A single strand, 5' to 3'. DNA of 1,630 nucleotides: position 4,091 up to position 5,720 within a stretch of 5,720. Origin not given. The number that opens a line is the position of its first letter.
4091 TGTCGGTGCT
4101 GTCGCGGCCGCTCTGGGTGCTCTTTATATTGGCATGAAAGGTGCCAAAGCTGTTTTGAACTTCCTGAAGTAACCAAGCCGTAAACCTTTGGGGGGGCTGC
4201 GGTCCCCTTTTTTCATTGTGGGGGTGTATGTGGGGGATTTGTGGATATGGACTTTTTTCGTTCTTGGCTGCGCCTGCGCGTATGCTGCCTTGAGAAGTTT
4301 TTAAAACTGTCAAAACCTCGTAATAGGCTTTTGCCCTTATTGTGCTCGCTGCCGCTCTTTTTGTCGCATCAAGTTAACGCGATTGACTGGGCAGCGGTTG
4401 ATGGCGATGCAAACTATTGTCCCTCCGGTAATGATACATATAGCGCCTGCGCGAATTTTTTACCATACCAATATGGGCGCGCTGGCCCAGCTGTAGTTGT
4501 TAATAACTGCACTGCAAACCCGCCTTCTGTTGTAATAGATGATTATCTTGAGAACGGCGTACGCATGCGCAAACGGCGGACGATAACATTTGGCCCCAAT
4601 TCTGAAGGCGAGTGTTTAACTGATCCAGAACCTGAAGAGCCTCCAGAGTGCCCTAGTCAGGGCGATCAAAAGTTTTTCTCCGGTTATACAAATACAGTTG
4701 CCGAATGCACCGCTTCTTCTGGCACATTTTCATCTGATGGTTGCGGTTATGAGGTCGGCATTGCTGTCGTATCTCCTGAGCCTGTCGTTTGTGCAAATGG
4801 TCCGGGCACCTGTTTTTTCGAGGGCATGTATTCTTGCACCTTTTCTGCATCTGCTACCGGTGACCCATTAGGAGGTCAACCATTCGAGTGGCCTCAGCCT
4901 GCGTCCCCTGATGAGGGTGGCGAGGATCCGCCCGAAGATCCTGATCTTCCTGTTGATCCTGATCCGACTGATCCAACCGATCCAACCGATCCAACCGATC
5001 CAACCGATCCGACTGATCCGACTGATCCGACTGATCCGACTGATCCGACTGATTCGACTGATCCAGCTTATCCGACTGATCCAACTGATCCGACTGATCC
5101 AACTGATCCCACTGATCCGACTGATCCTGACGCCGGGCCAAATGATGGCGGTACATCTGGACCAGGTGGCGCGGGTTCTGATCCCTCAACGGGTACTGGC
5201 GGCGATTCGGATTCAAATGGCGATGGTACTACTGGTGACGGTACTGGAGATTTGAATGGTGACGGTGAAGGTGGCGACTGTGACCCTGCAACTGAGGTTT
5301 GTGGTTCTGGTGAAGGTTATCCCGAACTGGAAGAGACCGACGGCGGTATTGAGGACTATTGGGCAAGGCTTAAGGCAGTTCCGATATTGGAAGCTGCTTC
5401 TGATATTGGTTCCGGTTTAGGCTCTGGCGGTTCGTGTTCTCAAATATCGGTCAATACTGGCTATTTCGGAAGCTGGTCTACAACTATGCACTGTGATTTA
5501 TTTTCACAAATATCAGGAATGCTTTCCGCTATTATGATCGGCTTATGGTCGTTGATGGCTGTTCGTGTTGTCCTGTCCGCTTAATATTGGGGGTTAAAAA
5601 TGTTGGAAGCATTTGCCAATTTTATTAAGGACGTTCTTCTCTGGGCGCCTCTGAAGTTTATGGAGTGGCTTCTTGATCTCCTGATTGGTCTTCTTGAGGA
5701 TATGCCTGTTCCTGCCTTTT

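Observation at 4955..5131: A hyper-repetitive (Asp-Pro-Thr)n linker in the adsorption protein is built from a 9-nt unit that carries GATC in almost every copy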

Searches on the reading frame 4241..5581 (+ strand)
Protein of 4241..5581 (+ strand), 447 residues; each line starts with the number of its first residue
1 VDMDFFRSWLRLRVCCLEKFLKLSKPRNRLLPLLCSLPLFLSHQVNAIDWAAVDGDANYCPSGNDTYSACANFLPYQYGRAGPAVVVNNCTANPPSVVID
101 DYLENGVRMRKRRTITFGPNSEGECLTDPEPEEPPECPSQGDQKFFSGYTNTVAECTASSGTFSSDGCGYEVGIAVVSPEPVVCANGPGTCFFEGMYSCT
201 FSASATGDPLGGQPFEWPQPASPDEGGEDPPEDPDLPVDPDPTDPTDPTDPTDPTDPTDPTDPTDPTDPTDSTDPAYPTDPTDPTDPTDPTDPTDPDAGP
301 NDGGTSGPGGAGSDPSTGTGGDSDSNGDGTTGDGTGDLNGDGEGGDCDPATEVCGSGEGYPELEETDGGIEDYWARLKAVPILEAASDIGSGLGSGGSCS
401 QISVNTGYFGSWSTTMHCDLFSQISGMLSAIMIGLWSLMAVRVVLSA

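Call 6: search_protein_families(library=pfam, proteins=[window:4241-5581:+], max_evalue=0.01)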
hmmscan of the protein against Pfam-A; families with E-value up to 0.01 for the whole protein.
window:4241-5581:+ (447 aa): 0 families

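Call 7: search_dna_similar(query=window:4241-5581:+, collection=phages, mode=protein, max_rows=30, max_evalue=0.001)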
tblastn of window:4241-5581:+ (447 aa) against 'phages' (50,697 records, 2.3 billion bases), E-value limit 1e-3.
No match.

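Call 9: find_related_loci(query=window:4241-5581:+, collection=viral_contigs, flank=6000)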
Query window:4241-5581:+ (447 aa) in viral_contigs; peptide patterns used: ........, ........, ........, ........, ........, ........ (x = any residue, [..] = any of these).
2 stretches matched a pattern, but none encodes a relative of the query by tblastn (E <= 1e-3).

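Call 12: find_homologous_proteins(query=window:4241-5581:+, max_evalue=0.001)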
Query window:4241-5581:+ (447 aa): 186 proteins with E <= 0.001 among 8000 candidates; the best 120 are listed.
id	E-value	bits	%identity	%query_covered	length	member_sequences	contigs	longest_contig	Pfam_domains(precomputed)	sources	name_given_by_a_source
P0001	1.9e-13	68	42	19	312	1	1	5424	-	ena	-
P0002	7.8e-13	66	73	9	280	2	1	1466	PF00963.25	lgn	-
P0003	1.5e-12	65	32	71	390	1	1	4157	-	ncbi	-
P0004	4.5e-12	64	78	15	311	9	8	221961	-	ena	-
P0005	6.0e-12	63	63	9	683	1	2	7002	PF02839.20,PF07523.19,PF16403.12,PF25616.2,PF00704.35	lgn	-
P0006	2.6e-11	61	78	11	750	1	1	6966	PF22148.2,PF17210.10,PF00082.28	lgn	-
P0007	3.0e-11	61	37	30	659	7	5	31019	PF07523.19,PF16403.12,PF03734.20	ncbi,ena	-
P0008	5.5e-11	60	35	9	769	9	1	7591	PF01841.26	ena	-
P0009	6.5e-11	60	30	71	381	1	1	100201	-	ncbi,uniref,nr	ncbi:attachment protein [Pseudomonas aeruginosa]|uniref:attachment protein n=2 Tax=Pseudomonas TaxID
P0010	1.6e-10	58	-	-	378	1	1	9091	-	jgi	jgi:hypothetical protein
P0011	5.3e-10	57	76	6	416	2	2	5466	-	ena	-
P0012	8.0e-10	56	40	17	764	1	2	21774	PF00877.26,PF01832.26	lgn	-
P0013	1.0e-9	56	65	11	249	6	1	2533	-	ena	-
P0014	2.2e-9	55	-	-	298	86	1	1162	-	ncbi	ncbi:attachment protein, partial [Pseudomonas aeruginosa]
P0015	2.2e-9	55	-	-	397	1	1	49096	-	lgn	-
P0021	6.9e-9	53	50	16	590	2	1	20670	-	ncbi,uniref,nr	ncbi:hypothetical protein [Vibrio sp. V33_P6A3T137]|uniref:hypothetical protein n=1 Tax=Vibrio sp. V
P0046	1.8e-8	52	-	-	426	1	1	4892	-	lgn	-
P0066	3.9e-8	51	-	-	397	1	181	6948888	-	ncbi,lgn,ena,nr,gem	ncbi:attachment protein G3P [Pseudomonas aeruginosa BL02]|nr:attachment protein G3P [Pseudomonas aer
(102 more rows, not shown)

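Call 20: find_related_loci(query=window:4241-5581:+, collection=metagenome_contigs, flank=6000)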
Query window:4241-5581:+ (447 aa) in metagenome_contigs; peptide patterns used: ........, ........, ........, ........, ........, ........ (x = any residue, [..] = any of these).
223 stretches matched a pattern; 2 encode a relative of the query (tblastn E <= 1e-3); 2 distinct loci.
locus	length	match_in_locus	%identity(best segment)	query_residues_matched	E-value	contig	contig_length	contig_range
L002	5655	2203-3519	98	1-447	5e-60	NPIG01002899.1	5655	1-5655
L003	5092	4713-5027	82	120-228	3e-52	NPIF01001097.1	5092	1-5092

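Call 39: find_encoding_contigs(protein=P0021, flank=6000, max_places=3)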
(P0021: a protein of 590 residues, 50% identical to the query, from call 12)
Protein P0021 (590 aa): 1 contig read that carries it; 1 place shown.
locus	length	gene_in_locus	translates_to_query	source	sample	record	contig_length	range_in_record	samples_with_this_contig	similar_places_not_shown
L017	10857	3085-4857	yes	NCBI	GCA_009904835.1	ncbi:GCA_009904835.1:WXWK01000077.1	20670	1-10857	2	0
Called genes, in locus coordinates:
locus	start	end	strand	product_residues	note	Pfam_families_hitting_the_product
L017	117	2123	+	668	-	PF05840:Phage_GPA, PF23343:REP_ORF2-G2P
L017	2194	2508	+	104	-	-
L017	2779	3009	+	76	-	PF19199:Phage_coatGP8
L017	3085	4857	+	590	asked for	-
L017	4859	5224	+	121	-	PF17537:DUF5455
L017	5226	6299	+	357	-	PF05707:Zot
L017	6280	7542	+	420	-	PF21305:type_II_gspD_N0, PF03958:Secretin_N (weak), PF00263:Secretin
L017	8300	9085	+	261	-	PF00145:DNA_methylase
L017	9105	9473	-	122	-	PF12375:DUF3653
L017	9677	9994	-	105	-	PF12321:DUF3634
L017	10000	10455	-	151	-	PF06303:MatP, PF17414:MatP_C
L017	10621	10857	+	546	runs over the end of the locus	PF13654:AAA_32, PF05362:Lon_C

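Call 62: find_encoding_contigs(protein=P0066, flank=1500, max_places=2)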
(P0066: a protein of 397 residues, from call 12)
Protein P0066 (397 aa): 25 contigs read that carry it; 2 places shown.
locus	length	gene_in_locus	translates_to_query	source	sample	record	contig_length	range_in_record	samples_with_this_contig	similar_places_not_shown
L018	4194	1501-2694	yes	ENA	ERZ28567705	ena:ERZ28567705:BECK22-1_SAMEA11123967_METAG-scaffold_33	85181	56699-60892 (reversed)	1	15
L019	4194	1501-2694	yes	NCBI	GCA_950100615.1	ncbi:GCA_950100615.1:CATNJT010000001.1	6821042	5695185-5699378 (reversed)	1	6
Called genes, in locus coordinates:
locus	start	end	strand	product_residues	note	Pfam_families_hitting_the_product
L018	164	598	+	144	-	-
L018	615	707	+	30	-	-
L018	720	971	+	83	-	-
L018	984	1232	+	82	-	PF05356:Phage_Coat_B (weak)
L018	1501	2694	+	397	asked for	-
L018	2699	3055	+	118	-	PF10734:DUF2523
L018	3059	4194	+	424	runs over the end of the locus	PF05707:Zot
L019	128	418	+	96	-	PF17525:DUF5447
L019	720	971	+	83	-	-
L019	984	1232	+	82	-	PF05356:Phage_Coat_B (weak)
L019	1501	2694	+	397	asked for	-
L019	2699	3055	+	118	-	PF10734:DUF2523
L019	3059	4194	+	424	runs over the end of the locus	PF05707:Zot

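Call 69: predict_structure(alignment_id=A1)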
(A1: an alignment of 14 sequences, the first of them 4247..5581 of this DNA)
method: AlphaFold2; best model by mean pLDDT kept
length: 445 residues; sequences in the alignment: 14
mean_pLDDT: 52.4   pTM: 0.27
mean pLDDT of the five models: 52.4, 49.9, 49.3, 46.6, 45.9
residues with pLDDT >= 90: 14; 70-90: 75; 50-70: 108; < 50: 248
segments of 3 or more residues with pLDDT < 50: 43-126, 182-186, 214-227, 268-272, 277-290, 292-297, 299-305, 307-312, 314-332, 334-344, 349-351, 353-365, 379-386, 388-395, 398-412
pLDDT, mean of each block of 10 residues (from residue 1): 64 73 63 60 42 40 38 32 33 28 31 32 49 87 82 71 88 71 49 73 83 43 45 46 45 44 42 42 42 41 37 38 41 44 50 44 53 60 46 48 41 52 73 85 79
secondary structure, 60 per line:
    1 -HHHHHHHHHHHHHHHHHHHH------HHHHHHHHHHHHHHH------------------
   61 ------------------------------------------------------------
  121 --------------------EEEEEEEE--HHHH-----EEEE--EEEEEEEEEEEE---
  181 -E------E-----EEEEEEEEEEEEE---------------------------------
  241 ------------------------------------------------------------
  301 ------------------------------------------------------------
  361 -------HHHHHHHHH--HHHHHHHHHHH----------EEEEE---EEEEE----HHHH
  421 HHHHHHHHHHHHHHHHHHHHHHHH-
elements in order: H2-21 H28-42 E141-148 H151-154 E160-163 E166-177 E195-207 H368-376 H379-389 E400-404 E408-412 H417-444

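Call 72: fold_search(model_id=the predicted structure, library=pdb)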
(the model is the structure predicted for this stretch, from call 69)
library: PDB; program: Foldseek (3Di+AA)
matches with E <= 10: 64; with E <= 0.001: 0
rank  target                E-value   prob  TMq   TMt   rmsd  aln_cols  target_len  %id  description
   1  5gxx_B                1.9e+00  0.04  0.07  0.06   9.8        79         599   14  Crystal structure of endoglucanase CelQ from Clostridium thermocellum complexed with Tris (released 2017-09-27)
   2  3q9p                  2.4e+00  0.02  0.06  0.18  12.9        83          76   11  HspB1 fragment (released 2011-07-06)
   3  9djt_D                2.6e+00  0.30  0.11  0.14   3.5        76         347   10  Ternary complex structure of Cereblon-DDB1 bound to WIZ(ZF7) and the molecular glue WIZ-5 (released 2024-11-27)
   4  6gjh_A                2.6e+00  0.04  0.06  0.24  15.7        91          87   15  Human Hsp27 (HspB1) alpha-crystallin domain in complex with a peptide mimic of its phosphorylatable N-terminal region (released 2019-05-29)
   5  3q9q_A                2.9e+00  0.02  0.06  0.20  15.9        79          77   14  HspB1 fragment second crystal form (released 2011-07-06)
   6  9djx_A                3.3e+00  0.16  0.11  0.14   5.5        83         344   10  Ternary complex structure of Cereblon-DDB1 bound to WIZ(ZF7) and the molecular glue WIZ-6 (released 2024-11-27)
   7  2qyg_A                3.3e+00  0.12  0.10  0.10   8.3        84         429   12  Crystal Structure of a RuBisCO-like Protein rlp2 from Rhodopseudomonas palustris (released 2007-09-11)
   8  7a59_A                3.3e+00  0.08  0.10  0.09   6.8        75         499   15  Crimean-Congo Hemorrhagic Fever Virus Envelope Glycoprotein Gc W1191H/W1197A/W1199A Mutant in Postfusion Conformation  (released 2021-10-06)
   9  7jlt_D                3.9e+00  0.16  0.10  0.34   8.9        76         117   12  Crystal Structure of SARS-CoV-2 NSP7-NSP8 complex. (released 2020-08-26)
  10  6nur_D                3.9e+00  0.14  0.10  0.33   8.8        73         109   12  SARS-Coronavirus NSP12 bound to NSP7 and NSP8 co-factors (released 2019-05-29)
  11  8zdl_m                3.9e+00  0.06  0.10  0.20   6.3        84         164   13  Cryo-EM structure of Mycobacteriophage Douge genome-free connector (gp5, gp9, gp10, gp12 and gp13) (released 2025-06-25)
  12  7a59_C                4.2e+00  0.07  0.09  0.09   6.8        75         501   15  Crimean-Congo Hemorrhagic Fever Virus Envelope Glycoprotein Gc W1191H/W1197A/W1199A Mutant in Postfusion Conformation  (released 2021-10-06)
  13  9euf_M                4.2e+00  0.06  0.09  0.16   7.4       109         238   12  Cryo-EM structure of Staphylococcus aureus bacteriophage phi812 baseplate in the pre-contraction state - complete (released 2025-04-09)
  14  6dv5_D                4.2e+00  0.02  0.06  0.12  10.2        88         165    9  Oligomeric complex of a Hsp27 24-mer at 3.6 A resolution (released 2019-06-26)
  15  9sro_q                4.5e+00  0.02  0.07  0.21  11.6        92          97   12  Cryo-EM structure of SKM-70S ribosomal stalled complex in the rotated state with hybrid tRNAs (released 2026-02-18)
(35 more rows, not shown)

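Call 73: search_solved_structures(query=window:4247-5581:+, max_evalue=1)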
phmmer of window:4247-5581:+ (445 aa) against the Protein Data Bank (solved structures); distinct sequences matched with E-value up to 1: 4.
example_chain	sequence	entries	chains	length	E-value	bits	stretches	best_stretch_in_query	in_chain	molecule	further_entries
1wck_A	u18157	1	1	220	3.6e-05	25.9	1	231-314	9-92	BCLA PROTEIN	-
9qf3_A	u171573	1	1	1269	0.01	17.7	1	252-295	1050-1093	Ruminococcus bromii Amy4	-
2rqr_A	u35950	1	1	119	0.014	17.3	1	284-354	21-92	Engulfment and cell motility protein 1,Dedicator of cytokinesis protein 2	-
2klw_B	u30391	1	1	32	0.017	17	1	239-267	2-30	(DOG)10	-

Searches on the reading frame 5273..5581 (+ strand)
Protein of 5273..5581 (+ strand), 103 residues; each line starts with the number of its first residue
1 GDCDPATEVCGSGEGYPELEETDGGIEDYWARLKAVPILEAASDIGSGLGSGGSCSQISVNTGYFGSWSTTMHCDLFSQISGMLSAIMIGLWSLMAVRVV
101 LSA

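Call 46: search_protein_representatives(protein=window:5273-5581:+)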
Query: 103 residues. Proteins with E-value up to 0.001 (for the whole library): 128; up to 1e-10: 3; up to 1e-30: 0. The best 128 are listed.
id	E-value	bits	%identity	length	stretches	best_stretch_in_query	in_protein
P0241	2.3e-29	118.2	61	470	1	1-103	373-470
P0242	7.3e-13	65.2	45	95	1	19-103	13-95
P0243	2.4e-11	60.3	38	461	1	14-103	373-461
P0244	1.7e-10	57.6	43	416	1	21-103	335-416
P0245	3.3e-10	56.7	41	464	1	13-101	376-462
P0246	6.6e-10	55.7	47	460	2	1-102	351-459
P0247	1.1e-09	55.0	37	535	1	24-103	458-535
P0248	1.6e-09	54.4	38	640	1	27-101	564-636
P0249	4.0e-09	53.2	42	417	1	4-103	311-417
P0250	8.1e-09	52.2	37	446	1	1-102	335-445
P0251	8.5e-09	52.1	35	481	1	27-103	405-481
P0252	1.4e-08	51.5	35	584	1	12-99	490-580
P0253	1.5e-08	51.4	35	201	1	10-103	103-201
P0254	2.3e-08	50.7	40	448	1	25-103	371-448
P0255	2.7e-08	50.5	39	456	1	22-103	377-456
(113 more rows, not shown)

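Call 67: search_protein_families(library=pfam, proteins=[window:5273-5581:+], max_evalue=1)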
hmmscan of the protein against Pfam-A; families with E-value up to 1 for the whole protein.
window:5273-5581:+ (103 aa): 0 families
